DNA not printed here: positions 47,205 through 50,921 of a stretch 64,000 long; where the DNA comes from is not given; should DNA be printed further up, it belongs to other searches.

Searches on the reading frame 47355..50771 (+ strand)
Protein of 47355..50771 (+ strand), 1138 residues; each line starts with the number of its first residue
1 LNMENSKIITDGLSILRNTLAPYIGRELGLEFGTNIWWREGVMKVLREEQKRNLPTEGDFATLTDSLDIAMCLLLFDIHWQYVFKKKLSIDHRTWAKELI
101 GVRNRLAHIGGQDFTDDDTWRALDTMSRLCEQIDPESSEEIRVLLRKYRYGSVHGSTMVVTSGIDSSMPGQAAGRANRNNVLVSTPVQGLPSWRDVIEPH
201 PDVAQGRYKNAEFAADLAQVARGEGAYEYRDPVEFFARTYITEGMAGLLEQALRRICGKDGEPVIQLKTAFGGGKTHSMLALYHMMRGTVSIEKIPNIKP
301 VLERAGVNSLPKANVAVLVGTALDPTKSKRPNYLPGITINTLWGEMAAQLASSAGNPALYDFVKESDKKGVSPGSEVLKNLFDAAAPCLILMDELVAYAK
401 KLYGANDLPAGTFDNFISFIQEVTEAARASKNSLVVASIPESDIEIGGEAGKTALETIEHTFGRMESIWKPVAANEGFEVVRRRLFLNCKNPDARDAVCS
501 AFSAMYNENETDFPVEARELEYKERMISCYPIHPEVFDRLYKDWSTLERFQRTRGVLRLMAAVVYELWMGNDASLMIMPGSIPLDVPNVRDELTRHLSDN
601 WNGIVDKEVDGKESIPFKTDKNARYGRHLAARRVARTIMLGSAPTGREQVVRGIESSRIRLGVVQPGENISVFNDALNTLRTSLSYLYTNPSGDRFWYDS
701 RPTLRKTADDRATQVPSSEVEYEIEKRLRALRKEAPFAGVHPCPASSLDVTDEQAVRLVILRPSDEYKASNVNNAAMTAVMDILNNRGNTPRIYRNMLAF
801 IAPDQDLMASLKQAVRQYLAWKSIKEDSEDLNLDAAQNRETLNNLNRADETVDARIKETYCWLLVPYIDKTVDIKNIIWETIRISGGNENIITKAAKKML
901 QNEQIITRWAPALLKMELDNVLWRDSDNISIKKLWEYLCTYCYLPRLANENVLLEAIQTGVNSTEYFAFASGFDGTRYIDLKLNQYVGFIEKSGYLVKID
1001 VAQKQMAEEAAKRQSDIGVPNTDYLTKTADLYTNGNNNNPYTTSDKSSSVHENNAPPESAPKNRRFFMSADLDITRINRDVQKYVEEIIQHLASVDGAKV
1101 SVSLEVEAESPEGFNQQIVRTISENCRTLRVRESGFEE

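Call 12: search_protein_families(library=pfam, proteins=[window:47355-50771:+], max_evalue=0.001)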
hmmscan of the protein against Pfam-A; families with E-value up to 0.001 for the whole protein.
window:47355-50771:+ (1138 aa): 2 families
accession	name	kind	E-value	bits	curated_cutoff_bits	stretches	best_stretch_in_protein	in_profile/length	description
PF04465.17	DUF499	-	3.7e-31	108.2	23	1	330-965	41-696/1024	Protein of unknown function (DUF499)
PF18731.6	HEPN_Swt1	-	2.2e-26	92.8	27.5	1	12-134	2-115/115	Swt1-like HEPN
